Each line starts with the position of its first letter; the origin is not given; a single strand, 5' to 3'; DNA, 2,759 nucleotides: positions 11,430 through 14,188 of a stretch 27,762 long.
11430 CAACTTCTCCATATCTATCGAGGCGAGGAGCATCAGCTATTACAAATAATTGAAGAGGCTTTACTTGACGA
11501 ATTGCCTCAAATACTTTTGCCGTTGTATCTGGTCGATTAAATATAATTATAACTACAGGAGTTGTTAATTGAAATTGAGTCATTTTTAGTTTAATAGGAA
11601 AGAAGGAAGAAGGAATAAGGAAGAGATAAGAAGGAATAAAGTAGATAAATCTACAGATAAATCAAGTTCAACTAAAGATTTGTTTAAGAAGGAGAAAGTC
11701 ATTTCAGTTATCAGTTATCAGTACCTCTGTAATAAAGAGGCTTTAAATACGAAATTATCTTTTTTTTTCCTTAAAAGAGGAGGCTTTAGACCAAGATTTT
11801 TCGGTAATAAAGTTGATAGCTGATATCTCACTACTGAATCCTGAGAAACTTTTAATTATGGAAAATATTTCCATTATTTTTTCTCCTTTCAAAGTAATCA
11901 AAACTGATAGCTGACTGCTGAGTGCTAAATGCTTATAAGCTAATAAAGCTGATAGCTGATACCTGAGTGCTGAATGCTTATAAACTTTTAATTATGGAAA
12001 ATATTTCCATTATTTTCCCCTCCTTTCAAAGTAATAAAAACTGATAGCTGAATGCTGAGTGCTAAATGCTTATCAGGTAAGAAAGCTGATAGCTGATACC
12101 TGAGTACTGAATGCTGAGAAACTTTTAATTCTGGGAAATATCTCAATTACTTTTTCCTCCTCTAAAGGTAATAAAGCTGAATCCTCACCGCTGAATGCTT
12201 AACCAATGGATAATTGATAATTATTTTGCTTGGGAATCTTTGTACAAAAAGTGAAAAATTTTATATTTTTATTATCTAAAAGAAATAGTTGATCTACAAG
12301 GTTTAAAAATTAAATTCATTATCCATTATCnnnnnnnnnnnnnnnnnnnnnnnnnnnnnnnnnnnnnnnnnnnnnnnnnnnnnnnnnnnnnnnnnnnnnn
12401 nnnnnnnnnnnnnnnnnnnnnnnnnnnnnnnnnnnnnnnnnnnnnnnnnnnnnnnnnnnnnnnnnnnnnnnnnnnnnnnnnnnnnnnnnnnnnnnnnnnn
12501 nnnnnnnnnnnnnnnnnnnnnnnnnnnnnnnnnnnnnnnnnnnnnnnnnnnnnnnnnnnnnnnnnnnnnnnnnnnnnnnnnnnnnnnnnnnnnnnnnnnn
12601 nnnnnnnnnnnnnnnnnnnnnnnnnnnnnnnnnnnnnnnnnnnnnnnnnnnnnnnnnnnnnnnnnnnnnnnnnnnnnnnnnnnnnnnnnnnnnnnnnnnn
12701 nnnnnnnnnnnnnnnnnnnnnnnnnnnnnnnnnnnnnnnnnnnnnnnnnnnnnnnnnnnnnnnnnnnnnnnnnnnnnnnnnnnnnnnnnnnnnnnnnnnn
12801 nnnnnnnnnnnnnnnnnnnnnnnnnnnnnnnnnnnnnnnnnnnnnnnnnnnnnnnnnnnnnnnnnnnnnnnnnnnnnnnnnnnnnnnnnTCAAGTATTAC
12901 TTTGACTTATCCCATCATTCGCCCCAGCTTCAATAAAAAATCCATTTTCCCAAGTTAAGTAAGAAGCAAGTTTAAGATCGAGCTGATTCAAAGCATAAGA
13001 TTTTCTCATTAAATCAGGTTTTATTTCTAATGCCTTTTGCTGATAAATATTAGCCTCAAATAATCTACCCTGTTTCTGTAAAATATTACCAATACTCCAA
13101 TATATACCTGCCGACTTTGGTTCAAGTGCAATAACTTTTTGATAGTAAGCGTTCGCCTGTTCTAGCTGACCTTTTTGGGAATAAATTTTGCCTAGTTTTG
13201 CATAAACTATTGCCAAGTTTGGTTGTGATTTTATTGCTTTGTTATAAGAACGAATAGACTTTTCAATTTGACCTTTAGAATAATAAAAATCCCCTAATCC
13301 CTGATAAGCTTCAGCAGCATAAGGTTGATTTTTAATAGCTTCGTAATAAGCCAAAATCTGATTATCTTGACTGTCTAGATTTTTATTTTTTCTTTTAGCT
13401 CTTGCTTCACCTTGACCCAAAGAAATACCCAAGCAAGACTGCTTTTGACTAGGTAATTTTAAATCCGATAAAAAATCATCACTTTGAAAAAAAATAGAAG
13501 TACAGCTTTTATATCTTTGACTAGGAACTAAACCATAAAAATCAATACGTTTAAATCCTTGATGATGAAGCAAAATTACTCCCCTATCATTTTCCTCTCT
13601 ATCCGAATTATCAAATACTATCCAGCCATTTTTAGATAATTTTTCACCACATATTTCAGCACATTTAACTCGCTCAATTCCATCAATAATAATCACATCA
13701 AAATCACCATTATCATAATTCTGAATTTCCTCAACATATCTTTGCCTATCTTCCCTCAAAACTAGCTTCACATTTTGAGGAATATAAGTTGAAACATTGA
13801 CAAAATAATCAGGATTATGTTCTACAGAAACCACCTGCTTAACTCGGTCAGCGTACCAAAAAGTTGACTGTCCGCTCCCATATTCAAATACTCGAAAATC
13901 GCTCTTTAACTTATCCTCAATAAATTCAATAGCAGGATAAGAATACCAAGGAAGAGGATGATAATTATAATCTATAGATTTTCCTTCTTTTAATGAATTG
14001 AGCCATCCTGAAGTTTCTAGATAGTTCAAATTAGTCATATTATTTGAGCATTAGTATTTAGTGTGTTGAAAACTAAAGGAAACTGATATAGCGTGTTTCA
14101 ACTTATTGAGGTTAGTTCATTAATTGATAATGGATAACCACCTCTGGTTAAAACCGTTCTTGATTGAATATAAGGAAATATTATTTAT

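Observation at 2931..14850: The glycan locus is bracketed by inverted copies of a ~140-bp MITE, and the giant gene by direct copies of a second composite MITE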

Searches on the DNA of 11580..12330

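Call 64: search_rna_families(source=window, start=11580, end=12330, threshold=evalue, max_evalue=1)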
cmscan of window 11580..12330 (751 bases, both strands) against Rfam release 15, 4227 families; matches with E-value up to 1: 0.
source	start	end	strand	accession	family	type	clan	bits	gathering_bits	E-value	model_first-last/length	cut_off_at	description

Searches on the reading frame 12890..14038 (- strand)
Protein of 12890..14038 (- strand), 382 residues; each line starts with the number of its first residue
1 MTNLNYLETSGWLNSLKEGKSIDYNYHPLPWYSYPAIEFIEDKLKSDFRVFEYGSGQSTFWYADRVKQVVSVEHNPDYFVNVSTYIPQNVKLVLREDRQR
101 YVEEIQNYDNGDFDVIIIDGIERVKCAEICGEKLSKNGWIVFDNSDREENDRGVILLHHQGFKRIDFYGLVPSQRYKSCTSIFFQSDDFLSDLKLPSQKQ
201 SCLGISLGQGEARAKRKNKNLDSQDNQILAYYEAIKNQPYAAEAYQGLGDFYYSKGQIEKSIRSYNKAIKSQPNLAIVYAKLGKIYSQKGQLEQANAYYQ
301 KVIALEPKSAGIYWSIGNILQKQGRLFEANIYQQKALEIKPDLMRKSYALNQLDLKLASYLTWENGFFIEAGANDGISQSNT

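Call 10: search_protein_families(library=pfam, proteins=[window:12890-14038:-])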
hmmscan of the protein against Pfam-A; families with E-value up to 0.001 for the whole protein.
window:12890-14038:- (382 aa): 15 families
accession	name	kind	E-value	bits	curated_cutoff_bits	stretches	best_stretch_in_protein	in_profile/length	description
PF13414.12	TPR_11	-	2.8e-19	68.9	26.8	2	249-290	1-42/42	TPR repeat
PF07719.23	TPR_2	-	1.1e-18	66.2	27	2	277-308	2-33/34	Tetratricopeptide repeat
PF13181.12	TPR_8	-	7.3e-18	63.6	25.7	2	242-274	1-33/34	Tetratricopeptide repeat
PF13431.12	TPR_17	-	3.3e-14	52.3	24.4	1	265-295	2-32/34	Tetratricopeptide repeat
PF13424.12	TPR_12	-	2.2e-13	50.6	30.1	0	273-305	42-74/77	Tetratricopeptide repeat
PF00515.34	TPR_1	-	5.3e-11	42.3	27.8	2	242-274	1-33/34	Tetratricopeptide repeat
PF13432.12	TPR_16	-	8.6e-10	39.3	32.7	1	281-342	2-63/65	Tetratricopeptide repeat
PF13374.12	TPR_10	-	9.9e-08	32.2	27.5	0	316-339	8-31/42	Tetratricopeptide repeat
PF14559.12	TPR_19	-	1.1e-07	32.5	25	0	288-329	3-44/68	Tetratricopeptide repeat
PF13176.12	TPR_7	-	1.4e-05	25.2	27.9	0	280-307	3-30/36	Tetratricopeptide repeat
PF13174.12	TPR_6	-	1.8e-05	25.5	26.3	0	281-309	5-33/33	Tetratricopeptide repeat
PF13428.12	TPR_14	-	3.3e-05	24.6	23.5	0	279-313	4-38/44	Tetratricopeptide repeat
PF17874.7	TPR_MalT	-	7.1e-05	22.7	45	0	243-339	48-151/336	MalT-like TPR region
PF13578.12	Methyltransf_24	-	0.00011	23.4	26.3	1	52-144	2-104/105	Methyltransferase domain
PF23914.1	TPR_CcmH_CycH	-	0.00021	21.6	42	1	228-337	36-148/158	Cytochrome c-type biogenesis protein H TPR domain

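Call 13: find_encoding_contigs(protein=window:12890-14038:-, flank=10000, max_places=10)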
Protein window:12890-14038:- (382 aa): no gene with exactly this product is on record in the collection.

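Call 37: find_homologous_proteins(query=window:12890-14038:-, max_evalue=1e-30)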
Query window:12890-14038:- (382 aa): 194 proteins with E <= 1e-30 among 2639 candidates; the best 120 are listed.
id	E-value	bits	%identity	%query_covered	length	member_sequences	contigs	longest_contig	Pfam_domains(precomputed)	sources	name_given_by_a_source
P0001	1.0e-255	866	100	100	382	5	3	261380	PF14559.13,PF13431.13,PF13414.13,PF00515.35,PF13424.13,PF13176.13,PF13432.13,PF13181.13,PF07719.24,PF13174.13,PF13374.13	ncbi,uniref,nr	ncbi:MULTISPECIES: tetratricopeptide repeat protein [unclassified Okeania]|uniref:tetratricopeptide 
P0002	3.9e-200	683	80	100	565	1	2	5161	PF13431.13,PF23914.2,PF13414.13,PF13176.13,PF13428.13,PF13374.13,PF14559.13,PF05050.20,PF00515.35,PF13424.13,PF21033.5,PF13432.13,PF13181.13,PF07719.24,PF13174.13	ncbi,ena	-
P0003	8.0e-192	655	99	76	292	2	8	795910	PF13431.13,PF13414.13,PF00515.35,PF13424.13,PF13181.13,PF07719.24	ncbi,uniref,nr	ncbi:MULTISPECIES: tetratricopeptide repeat protein [Okeania]|uniref:Tetratricopeptide repeat protei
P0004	7.2e-182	623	74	100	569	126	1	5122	PF13431.13,PF23914.2,PF13414.13,PF13176.13,PF13428.13,PF13374.13,PF14559.13,PF05050.20,PF00515.35,PF13424.13,PF21033.5,PF13432.13,PF13181.13,PF07719.24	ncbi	-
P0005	6.9e-176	603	69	100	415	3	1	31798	PF13431.13,PF23914.2,PF13414.13,PF13176.13,PF13428.13,PF13374.13,PF14559.13,PF24575.2,PF13371.13,PF17874.8,PF00515.35,PF13424.13,PF13432.13,PF13181.13,PF07719.24,PF13174.13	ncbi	ncbi:MAG: tetratricopeptide repeat protein [Microcoleaceae cyanobacterium]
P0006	3.1e-175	601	70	100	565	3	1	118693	PF13431.13,PF13414.13,PF13176.13,PF13428.13,PF13374.13,PF14559.13,PF05050.20,PF00515.35,PF13424.13,PF13432.13,PF13181.13,PF07719.24,PF13174.13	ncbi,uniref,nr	ncbi:MAG: FkbM family methyltransferase [Okeania sp. SIO3I5]|uniref:FkbM family methyltransferase n=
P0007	2.9e-166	571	68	100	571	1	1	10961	PF13431.13,PF23914.2,PF13414.13,PF13428.13,PF25064.2,PF13374.13,PF14559.13,PF24575.2,PF13371.13,PF05050.20,PF00515.35,PF13424.13,PF21033.5,PF13432.13,PF13181.13,PF07719.24,PF13174.13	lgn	-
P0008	1.4e-161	556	68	99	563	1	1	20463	PF13431.13,PF23914.2,PF13414.13,PF13176.13,PF13428.13,PF14559.13,PF05050.20,PF00515.35,PF13424.13,PF13432.13,PF13181.13,PF07719.24,PF13174.13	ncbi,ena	-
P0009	3.6e-139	482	67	85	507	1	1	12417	PF13431.13,PF23914.2,PF13414.13,PF13176.13,PF13428.13,PF13374.13,PF14559.13,PF17874.8,PF05050.20,PF00515.35,PF13424.13,PF13432.13,PF13181.13,PF07719.24,PF13174.13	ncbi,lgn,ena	-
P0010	3.9e-119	416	67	72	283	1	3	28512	PF00515.35,PF07719.24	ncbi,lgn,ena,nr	ncbi:MAG: hypothetical protein QNJ68_14680 [Microcoleaceae cyanobacterium MO_207.B10]|nr:hypothetica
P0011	6.7e-107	376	61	72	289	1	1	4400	PF13431.13,PF13414.13,PF00515.35,PF13424.13,PF13428.13,PF07719.24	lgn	-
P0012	1.7e-105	371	58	75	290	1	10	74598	PF13431.13,PF13414.13,PF00515.35,PF13424.13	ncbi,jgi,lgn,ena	jgi:tetratricopeptide (TPR) repeat protein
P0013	3.5e-105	370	59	75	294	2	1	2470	PF13431.13,PF13414.13,PF00515.35,PF13424.13,PF07719.24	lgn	-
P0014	1.5e-99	352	57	75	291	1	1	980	PF13414.13,PF00515.35,PF13424.13,PF13181.13,PF07719.24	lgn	-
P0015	2.3e-95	338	54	55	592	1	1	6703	PF13431.13,PF23914.2,PF13414.13,PF25058.2,PF13176.13,PF24885.2,PF13428.13,PF08241.19,PF25064.2,PF13374.13,PF14559.13,PF24575.2,PF17874.8,PF00515.35,PF13424.13,PF21033.5,PF13432.13,PF13578.13,PF13181.13,PF07719.24,PF13174.13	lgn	-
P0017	7.3e-81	290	83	44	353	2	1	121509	PF13431.13,PF23914.2,PF13414.13,PF13176.13,PF13428.13,PF13374.13,PF14559.13,PF24575.2,PF05050.20,PF00515.35,PF13424.13,PF21033.5,PF13432.13,PF13181.13,PF07719.24,PF13174.13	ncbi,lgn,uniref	ncbi:FkbM family methyltransferase [Dapis sp. BLCC M126]|uniref:FkbM family methyltransferase n=1 Ta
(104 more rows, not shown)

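Call 38: find_encoding_contigs(protein=P0001, flank=10000, max_places=10)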
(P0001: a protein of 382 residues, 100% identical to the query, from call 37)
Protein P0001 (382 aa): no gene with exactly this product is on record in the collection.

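Call 39: find_encoding_contigs(protein=P0003, flank=10000, max_places=10)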
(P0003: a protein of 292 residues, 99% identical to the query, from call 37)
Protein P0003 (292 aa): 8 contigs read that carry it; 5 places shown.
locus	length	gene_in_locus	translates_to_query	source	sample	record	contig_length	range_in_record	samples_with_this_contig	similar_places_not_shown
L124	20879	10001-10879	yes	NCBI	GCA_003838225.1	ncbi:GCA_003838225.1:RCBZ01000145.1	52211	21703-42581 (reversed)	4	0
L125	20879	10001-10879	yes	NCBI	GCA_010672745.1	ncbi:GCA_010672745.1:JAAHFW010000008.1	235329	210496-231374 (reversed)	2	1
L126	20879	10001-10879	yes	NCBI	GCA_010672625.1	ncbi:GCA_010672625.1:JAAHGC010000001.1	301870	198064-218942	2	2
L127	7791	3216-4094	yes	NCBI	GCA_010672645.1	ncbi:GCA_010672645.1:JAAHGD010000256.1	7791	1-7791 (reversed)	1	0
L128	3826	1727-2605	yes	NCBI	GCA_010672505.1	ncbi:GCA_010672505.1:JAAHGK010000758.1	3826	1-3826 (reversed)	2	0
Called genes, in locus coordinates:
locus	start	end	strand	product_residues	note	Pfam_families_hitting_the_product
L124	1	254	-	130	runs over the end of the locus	PF08870:DndE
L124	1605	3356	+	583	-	-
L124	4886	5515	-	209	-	-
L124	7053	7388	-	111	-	PF07282:Cas12f1-like_TNB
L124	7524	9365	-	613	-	PF06480:FtsH_ext, PF06068:TIP49 (faint), PF00004:AAA, PF07728:AAA_5 (weak), PF17862:AAA_lid_3, PF01434:Peptidase_M41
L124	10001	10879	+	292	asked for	PF13431:TPR_17 (faint), PF13424:TPR_12 (faint), PF00515:TPR_1 (weak), PF07719:TPR_2 (weak), PF13181:TPR_8 (weak), PF13414:TPR_11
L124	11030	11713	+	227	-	PF05050:Methyltransf_21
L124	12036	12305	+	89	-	-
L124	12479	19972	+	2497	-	PF13489:Methyltransf_23, PF00534:Glycos_transf_1, PF13692:Glyco_trans_1_4, PF01209:Ubie_methyltran, PF02353:CMAS, PF13489:Methyltransf_23, PF08241:Methyltransf_11, PF08242:Methyltransf_12, +8 more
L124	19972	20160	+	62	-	-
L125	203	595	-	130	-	PF08870:DndE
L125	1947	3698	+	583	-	-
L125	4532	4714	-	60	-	-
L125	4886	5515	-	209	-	-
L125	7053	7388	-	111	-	PF07282:Cas12f1-like_TNB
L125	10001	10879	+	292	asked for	PF13431:TPR_17 (faint), PF13424:TPR_12 (faint), PF00515:TPR_1 (weak), PF07719:TPR_2 (weak), PF13181:TPR_8 (weak), PF13414:TPR_11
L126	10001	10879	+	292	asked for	PF13431:TPR_17 (faint), PF13424:TPR_12 (faint), PF00515:TPR_1 (weak), PF07719:TPR_2 (weak), PF13181:TPR_8 (weak), PF13414:TPR_11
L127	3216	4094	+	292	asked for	PF13431:TPR_17 (faint), PF13424:TPR_12 (faint), PF00515:TPR_1 (weak), PF07719:TPR_2 (weak), PF13181:TPR_8 (weak), PF13414:TPR_11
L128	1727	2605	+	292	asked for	PF13431:TPR_17 (faint), PF13424:TPR_12 (faint), PF00515:TPR_1 (weak), PF07719:TPR_2 (weak), PF13181:TPR_8 (weak), PF13414:TPR_11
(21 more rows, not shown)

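Call 58: find_encoding_contigs(protein=P0006, flank=10000, max_places=4)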
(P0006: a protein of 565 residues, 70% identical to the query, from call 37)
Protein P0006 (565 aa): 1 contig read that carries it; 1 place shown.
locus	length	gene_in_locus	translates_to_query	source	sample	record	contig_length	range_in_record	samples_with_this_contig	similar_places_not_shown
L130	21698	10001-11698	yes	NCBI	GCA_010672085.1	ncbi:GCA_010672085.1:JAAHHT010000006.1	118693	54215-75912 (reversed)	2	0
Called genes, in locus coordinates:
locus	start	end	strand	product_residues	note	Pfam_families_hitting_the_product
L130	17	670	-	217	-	PF05685:Uma2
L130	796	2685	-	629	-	PF00069:Pkinase, PF07714:PK_Tyr_Ser-Thr, PF03109:ABC1 (weak), PF03781:FGE-sulfatase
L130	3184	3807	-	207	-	-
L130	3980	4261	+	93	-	PF03693:ParD_antitoxin (weak)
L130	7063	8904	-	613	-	PF06480:FtsH_ext, PF06068:TIP49 (faint), PF00004:AAA, PF07728:AAA_5 (weak), PF17862:AAA_lid_3, PF01434:Peptidase_M41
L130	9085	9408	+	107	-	-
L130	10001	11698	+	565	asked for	PF00515:TPR_1, PF07719:TPR_2, PF13181:TPR_8, PF13424:TPR_12, PF13432:TPR_16 (weak), PF13414:TPR_11, PF00515:TPR_1, PF05050:Methyltransf_21, +8 more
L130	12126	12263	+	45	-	-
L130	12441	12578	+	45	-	-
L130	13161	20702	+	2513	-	PF03071:GNT-I (faint), PF13641:Glyco_tranf_2_3 (faint), PF13489:Methyltransf_23, PF00534:Glycos_transf_1, PF13692:Glyco_trans_1_4, PF00535:Glycos_transf_2, PF10111:Glyco_tranf_2_2 (faint), PF13844:Glyco_transf_41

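Call 59: find_encoding_contigs(protein=P0017, flank=10000, max_places=4)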
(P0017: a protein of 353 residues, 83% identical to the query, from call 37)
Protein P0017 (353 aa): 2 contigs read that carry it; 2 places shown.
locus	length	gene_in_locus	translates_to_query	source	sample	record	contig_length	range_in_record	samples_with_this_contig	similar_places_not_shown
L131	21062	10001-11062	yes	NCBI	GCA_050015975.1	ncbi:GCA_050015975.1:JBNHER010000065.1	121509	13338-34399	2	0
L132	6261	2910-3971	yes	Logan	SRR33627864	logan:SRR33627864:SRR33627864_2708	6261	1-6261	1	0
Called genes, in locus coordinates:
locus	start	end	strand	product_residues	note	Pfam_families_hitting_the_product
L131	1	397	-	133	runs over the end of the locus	PF10719:ComFB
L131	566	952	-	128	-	PF08870:DndE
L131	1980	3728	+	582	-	-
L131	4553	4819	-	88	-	PF14517:Tachylectin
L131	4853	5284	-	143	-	PF14517:Tachylectin (weak)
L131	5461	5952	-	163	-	-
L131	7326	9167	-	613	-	PF06480:FtsH_ext, PF06068:TIP49 (faint), PF00004:AAA, PF07728:AAA_5 (weak), PF17862:AAA_lid_3, PF01434:Peptidase_M41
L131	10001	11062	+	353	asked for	PF23914:TPR_CcmH_CycH (weak), PF00515:TPR_1 (weak), PF07719:TPR_2 (weak), PF13181:TPR_8 (weak), PF13414:TPR_11, PF00515:TPR_1, PF13414:TPR_11, PF05050:Methyltransf_21, +12 more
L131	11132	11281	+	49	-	-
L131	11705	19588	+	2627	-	PF13489:Methyltransf_23, PF00534:Glycos_transf_1, PF13692:Glyco_trans_1_4, PF01209:Ubie_methyltran, PF02353:CMAS, PF03848:TehB, PF05891:Methyltransf_PK, PF08241:Methyltransf_11, +8 more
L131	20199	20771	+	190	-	PF05401:NodS (weak), PF05175:MTS (faint), PF13847:Methyltransf_31, PF08241:Methyltransf_11, PF08242:Methyltransf_12, PF13649:Methyltransf_25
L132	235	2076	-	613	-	PF06480:FtsH_ext, PF06068:TIP49 (faint), PF00004:AAA, PF07728:AAA_5 (weak), PF17862:AAA_lid_3, PF01434:Peptidase_M41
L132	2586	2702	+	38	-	-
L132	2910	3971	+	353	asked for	PF23914:TPR_CcmH_CycH (weak), PF00515:TPR_1 (weak), PF07719:TPR_2 (weak), PF13181:TPR_8 (weak), PF13414:TPR_11, PF00515:TPR_1, PF13414:TPR_11, PF05050:Methyltransf_21, +12 more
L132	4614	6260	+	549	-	?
